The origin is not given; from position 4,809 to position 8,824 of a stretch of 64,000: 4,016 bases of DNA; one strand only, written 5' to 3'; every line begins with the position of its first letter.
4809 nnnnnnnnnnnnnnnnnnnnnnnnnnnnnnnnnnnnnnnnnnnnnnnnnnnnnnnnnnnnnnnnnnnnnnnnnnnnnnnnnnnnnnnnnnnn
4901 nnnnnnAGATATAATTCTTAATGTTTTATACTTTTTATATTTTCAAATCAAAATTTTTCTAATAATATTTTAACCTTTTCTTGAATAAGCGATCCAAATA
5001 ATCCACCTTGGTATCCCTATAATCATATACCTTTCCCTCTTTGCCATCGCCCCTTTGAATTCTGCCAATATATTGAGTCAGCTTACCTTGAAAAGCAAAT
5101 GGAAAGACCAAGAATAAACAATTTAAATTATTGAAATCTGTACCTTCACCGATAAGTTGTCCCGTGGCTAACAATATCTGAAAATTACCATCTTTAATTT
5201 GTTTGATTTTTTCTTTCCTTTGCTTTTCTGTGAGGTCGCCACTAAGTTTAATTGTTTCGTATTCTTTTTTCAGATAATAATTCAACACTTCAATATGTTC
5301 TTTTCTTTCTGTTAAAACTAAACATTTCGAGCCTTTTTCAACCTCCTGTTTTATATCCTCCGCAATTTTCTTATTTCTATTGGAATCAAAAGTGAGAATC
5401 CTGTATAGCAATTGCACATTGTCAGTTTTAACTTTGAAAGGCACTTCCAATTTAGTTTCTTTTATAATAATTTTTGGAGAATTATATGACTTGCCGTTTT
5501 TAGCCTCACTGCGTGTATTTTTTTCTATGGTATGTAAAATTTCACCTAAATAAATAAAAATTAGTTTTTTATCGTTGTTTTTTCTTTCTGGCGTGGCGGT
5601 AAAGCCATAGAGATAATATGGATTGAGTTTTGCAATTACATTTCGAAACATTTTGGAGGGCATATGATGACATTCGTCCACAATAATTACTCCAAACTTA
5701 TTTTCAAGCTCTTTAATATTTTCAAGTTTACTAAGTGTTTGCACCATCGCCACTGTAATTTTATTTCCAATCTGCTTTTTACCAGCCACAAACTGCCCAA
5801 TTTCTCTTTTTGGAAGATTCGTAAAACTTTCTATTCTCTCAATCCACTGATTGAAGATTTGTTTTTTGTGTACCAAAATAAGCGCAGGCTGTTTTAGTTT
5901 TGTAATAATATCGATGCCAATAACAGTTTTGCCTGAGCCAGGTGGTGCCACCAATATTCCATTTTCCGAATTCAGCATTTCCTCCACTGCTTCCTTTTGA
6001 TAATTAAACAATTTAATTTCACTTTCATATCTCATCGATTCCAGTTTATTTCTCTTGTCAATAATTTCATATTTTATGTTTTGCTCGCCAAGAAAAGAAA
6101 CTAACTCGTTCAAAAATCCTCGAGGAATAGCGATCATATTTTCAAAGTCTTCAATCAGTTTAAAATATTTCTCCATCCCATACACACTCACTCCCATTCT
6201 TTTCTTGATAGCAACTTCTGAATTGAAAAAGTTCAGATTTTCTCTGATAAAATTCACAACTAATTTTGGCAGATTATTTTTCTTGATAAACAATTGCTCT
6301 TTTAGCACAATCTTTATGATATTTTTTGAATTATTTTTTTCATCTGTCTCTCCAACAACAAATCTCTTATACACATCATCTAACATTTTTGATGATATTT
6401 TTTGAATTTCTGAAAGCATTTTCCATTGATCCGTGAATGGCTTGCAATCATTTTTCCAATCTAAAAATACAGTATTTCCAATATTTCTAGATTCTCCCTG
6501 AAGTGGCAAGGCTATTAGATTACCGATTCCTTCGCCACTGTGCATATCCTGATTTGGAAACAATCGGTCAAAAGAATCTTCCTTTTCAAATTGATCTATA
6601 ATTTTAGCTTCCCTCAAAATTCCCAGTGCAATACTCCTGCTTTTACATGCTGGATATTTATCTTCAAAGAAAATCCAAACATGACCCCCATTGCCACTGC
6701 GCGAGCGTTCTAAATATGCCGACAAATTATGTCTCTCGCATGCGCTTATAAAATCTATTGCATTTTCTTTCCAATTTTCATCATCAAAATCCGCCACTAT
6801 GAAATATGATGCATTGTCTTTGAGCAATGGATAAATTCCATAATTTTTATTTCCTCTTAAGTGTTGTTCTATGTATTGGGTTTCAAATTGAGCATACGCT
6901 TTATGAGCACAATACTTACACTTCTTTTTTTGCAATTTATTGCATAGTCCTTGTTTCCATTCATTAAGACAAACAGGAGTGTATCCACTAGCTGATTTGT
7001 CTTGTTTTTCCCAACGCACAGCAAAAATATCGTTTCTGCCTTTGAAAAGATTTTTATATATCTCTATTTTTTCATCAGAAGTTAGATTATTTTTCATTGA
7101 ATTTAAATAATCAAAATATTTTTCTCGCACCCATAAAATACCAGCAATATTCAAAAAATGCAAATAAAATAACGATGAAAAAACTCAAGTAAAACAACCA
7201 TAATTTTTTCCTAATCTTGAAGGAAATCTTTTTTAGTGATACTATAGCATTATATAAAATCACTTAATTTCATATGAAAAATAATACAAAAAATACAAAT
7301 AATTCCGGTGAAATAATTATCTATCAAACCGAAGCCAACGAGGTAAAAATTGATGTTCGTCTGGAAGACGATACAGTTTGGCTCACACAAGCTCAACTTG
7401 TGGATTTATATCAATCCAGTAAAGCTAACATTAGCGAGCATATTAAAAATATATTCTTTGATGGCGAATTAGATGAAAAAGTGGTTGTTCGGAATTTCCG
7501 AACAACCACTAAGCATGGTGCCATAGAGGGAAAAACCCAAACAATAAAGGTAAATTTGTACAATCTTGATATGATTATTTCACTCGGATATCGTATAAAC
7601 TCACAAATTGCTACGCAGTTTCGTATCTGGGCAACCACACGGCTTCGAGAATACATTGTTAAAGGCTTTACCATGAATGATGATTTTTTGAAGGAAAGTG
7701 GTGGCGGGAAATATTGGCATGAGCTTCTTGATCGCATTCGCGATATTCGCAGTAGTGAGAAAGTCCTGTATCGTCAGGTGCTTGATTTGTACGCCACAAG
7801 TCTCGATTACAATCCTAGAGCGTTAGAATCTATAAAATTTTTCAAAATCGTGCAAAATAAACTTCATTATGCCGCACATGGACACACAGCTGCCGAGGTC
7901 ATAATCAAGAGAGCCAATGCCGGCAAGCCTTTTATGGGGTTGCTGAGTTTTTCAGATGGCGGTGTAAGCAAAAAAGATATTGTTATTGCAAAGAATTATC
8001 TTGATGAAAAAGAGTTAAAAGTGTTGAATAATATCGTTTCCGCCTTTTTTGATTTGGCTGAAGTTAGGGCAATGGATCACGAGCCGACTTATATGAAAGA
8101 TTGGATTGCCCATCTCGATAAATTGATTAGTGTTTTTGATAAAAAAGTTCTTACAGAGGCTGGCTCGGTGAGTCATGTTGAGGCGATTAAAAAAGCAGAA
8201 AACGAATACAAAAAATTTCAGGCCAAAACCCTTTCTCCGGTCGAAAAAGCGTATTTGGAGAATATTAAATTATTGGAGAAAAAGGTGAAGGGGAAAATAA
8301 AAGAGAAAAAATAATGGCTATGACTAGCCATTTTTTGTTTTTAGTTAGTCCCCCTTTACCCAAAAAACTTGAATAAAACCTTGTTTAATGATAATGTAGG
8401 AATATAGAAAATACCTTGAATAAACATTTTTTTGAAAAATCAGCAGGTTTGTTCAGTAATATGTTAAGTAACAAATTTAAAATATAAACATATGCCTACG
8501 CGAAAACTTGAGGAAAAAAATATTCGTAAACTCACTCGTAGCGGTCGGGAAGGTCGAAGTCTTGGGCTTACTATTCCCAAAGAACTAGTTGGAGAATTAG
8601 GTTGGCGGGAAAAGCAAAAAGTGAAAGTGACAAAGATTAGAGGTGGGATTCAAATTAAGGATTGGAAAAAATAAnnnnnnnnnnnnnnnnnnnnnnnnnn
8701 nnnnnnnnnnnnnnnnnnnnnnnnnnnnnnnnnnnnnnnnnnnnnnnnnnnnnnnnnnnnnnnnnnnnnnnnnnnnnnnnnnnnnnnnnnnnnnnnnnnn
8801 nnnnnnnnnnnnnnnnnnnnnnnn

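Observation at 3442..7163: Four-gene operon headed by a PrimPol(AEP)-SF2 helicase fusion and ending in a NUDIX hydrolase: candidate uncharacterised system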

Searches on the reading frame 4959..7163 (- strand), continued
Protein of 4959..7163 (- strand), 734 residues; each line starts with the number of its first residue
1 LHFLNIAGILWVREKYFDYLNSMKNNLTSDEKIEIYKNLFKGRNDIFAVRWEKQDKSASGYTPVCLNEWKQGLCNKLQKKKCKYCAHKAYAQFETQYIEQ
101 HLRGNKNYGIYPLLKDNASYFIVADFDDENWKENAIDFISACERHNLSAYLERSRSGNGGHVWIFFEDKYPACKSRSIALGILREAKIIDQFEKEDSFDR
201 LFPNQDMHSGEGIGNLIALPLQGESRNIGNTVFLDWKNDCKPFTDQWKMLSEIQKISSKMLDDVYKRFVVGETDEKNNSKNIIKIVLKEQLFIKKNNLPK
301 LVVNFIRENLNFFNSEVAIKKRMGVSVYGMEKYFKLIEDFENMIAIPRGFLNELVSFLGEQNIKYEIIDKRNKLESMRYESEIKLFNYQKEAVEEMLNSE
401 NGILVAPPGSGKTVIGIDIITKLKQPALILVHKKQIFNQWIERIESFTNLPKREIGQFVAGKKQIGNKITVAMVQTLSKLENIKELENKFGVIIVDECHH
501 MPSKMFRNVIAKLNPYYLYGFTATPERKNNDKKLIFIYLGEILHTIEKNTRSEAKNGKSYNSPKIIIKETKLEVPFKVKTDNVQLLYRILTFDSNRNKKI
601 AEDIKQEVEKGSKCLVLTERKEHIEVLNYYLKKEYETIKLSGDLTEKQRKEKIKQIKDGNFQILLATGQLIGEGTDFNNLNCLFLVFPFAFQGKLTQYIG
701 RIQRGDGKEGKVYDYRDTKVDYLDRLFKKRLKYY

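Call 96: search_protein_families(library=pfam, alignment_id=A3, max_evalue=0.0001)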
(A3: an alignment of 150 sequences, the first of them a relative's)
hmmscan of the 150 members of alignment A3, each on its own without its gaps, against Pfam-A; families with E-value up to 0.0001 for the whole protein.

A. member 1, L001:4982-5245:- (87 aa): 0 families

B. families by the number of members that match (of 150 scanned): 158 families (the first 25 are shown)
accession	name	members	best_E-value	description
PF02661.23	Fic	11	4.5e-21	Fic/DOC family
PF08843.17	AbiEii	5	6.3e-35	Nucleotidyl transferase AbiEii toxin, Type IV TA system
PF13784.11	Fic_N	5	6.9e-25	Fic/DOC family N-terminal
PF13401.12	AAA_22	5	1.6e-08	AAA domain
PF05970.20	PIF1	4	1.3e-41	PIF1-like helicase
PF13604.12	AAA_30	4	1.5e-16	AAA domain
PF13245.12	AAA_19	4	6.2e-14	AAA domain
PF21530.3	Pif1_2B_dom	4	7.7e-08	DNA helicase Pif1, 2B domain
PF13635.12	DUF4143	3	1.5e-32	Domain of unknown function (DUF4143)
PF14493.12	HTH_40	3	1.1e-19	Helix-turn-helix domain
PF13749.12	HATPase_c_4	3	5.6e-18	Putative ATP-dependent DNA helicase recG C-terminal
PF04326.19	SLFN_AlbA_2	3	1.4e-14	Schlafen, AlbA_2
PF01381.28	HTH_3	3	4.5e-11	Helix-turn-helix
PF13560.12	HTH_31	3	4.8e-10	Helix-turn-helix domain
PF12844.13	HTH_19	3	1.2e-09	Helix-turn-helix domain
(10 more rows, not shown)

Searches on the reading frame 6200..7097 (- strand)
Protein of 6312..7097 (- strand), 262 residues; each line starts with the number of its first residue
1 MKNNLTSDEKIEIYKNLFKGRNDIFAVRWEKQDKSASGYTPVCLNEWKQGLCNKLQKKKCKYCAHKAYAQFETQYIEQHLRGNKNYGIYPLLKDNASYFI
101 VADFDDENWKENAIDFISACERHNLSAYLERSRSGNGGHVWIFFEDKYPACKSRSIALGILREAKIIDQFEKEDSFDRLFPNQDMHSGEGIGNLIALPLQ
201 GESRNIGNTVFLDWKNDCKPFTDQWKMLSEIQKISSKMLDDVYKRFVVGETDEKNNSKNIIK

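Call 48: search_solved_structures(query=window:6200-7097:-, max_evalue=1, show_alignments=3)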
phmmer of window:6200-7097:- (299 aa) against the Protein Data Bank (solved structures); distinct sequences matched with E-value up to 1: 2.
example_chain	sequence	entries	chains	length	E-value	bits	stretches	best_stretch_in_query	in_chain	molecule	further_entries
7nqd_A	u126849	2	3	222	1.6e-11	47.3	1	73-244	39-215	TPR_REGION domain-containing protein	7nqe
7nqf_A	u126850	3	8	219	1.8e-11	47.1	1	73-243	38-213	TPR_REGION domain-containing protein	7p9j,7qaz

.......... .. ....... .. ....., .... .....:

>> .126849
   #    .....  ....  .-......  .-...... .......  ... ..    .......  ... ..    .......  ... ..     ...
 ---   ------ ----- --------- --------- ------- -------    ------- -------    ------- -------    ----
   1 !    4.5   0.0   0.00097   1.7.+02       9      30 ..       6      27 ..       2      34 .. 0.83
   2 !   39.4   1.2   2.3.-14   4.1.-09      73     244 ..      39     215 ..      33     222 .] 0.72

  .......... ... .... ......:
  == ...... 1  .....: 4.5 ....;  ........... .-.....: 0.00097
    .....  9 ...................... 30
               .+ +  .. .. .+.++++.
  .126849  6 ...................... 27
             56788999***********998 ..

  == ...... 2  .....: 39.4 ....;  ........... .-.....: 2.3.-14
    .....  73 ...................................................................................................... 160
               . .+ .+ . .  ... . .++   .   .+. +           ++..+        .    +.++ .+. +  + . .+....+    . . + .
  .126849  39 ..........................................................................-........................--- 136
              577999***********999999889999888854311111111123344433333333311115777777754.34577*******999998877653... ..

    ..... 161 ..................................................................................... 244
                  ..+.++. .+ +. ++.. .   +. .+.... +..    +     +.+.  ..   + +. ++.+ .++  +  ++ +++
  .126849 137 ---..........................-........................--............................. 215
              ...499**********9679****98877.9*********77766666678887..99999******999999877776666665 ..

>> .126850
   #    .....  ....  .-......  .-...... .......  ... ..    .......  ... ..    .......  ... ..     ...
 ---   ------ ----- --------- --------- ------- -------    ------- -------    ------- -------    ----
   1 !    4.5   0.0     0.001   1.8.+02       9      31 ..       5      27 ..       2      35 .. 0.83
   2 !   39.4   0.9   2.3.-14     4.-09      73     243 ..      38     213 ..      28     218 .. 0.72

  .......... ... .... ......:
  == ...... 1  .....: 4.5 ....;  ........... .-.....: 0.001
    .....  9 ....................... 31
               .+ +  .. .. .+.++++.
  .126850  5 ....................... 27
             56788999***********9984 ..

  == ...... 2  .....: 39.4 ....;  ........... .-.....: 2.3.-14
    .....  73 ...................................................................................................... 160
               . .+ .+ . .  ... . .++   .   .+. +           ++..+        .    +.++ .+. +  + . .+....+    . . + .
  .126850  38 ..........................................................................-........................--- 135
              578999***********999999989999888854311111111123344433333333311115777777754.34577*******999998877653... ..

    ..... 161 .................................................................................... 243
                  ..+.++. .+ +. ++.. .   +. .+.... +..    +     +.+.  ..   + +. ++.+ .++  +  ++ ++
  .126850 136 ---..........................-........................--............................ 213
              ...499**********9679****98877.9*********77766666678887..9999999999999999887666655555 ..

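Call 102: search_protein_representatives(protein=window:6312-7097:-)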
Query: 262 residues. Proteins with E-value up to 0.001 (for the whole library): 6039; up to 1e-10: 2821; up to 1e-30: 747. The best 150 are listed.
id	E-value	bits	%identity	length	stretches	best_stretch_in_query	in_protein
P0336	3.0e-99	348.2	61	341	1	2-250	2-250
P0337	6.1e-90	317.7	55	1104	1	4-248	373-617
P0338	4.1e-82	292.0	60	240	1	44-260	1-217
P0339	8.5e-73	261.5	58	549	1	13-246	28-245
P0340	1.4e-68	247.7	47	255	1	8-245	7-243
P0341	8.0e-68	245.2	63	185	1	8-172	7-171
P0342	6.0e-66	239.0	48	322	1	7-248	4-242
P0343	3.6e-65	236.5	51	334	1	8-242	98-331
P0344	3.4e-64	233.3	47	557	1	3-242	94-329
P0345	7.4e-64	232.2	46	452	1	3-242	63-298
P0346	1.2e-63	231.4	47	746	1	7-242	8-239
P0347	1.9e-63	230.8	50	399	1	5-244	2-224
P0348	2.2e-63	230.6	46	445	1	8-256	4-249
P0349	1.8e-62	227.6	45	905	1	4-244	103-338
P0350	2.4e-62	227.2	49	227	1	5-242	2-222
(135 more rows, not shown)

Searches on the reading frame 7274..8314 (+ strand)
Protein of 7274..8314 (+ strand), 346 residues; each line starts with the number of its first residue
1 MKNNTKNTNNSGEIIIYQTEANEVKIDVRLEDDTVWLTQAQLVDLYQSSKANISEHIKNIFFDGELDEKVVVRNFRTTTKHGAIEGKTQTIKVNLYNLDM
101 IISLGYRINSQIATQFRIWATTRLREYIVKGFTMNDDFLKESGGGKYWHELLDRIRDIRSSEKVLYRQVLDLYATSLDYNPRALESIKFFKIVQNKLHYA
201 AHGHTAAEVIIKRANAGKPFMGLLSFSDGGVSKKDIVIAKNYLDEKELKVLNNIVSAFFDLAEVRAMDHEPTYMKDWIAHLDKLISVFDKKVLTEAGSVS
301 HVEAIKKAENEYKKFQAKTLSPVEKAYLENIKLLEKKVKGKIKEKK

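Call 3: search_protein_families(library=pfam, proteins=[window:7274-8314:+], max_evalue=0.1)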
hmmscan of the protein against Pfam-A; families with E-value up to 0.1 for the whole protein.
window:7274-8314:+ (346 aa): 1 family
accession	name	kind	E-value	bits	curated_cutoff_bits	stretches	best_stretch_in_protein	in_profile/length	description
PF13310.11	Virulence_RhuM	-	1.3e-102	342.9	33.7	1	71-319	2-248/252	Virulence protein RhuM family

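Call 4: search_protein_families(library=padloc, proteins=[window:7274-8314:+], max_evalue=0.1)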
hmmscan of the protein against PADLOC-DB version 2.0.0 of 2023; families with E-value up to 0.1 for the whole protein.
window:7274-8314:+ (346 aa): 40 families (the best 25 are shown)
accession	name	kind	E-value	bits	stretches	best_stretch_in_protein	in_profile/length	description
PDLC04843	PDC-S05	-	1e-145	483.1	1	10-339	4-327/330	-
PDLC04853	PDC-S05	-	4.9e-138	457.9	1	10-342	4-333/336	-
PDLC04851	PDC-S05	-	2.7e-123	409.4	1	3-337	3-337/342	-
PDLC04852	PDC-S05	-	2.1e-118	393.2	1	2-340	2-338/346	-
PDLC04864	PDC-S05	-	5e-114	378.2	1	67-342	2-274/277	-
PDLC04868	PDC-S05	-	4.4e-109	362.6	1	10-336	4-331/335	-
PDLC04871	PDC-S05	-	6.2e-95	316.8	1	6-316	125-438/468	-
PDLC04870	PDC-S05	-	3.7e-86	285.9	1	7-217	4-210/214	-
PDLC04876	PDC-S05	-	2.5e-60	201.2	1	8-176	4-171/174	-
PDLC04965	PDC-S23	-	2.8e-50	169.6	1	11-160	4-148/327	-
PDLC04854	PDC-S05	-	5.3e-50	168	1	12-145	4-134/212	-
PDLC04872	PDC-S05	-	5.7e-49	163.8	1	11-142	4-132/152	-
PDLC04858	PDC-S05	-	3.2e-48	161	1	11-142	4-129/138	-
PDLC04964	PDC-S23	-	8.8e-48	161.2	1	12-156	4-146/331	-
PDLC04879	PDC-S05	-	7.3e-46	154.9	1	10-138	3-126/285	-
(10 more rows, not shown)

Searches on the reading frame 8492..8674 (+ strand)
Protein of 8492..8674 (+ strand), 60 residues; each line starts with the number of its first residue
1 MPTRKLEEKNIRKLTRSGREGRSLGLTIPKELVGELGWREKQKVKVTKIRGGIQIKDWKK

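Call 97: search_protein_families(library=pfam, proteins=[window:8492-8674:+], max_evalue=0.001)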
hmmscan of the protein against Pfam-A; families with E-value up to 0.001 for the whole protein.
window:8492-8674:+ (60 aa): 1 family
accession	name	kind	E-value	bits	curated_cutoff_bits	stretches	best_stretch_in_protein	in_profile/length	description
PF04014.23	MazE_antitoxin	-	1.8e-06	28.2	24.7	1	21-55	5-40/48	Antidote-toxin recognition MazE, bacterial antitoxin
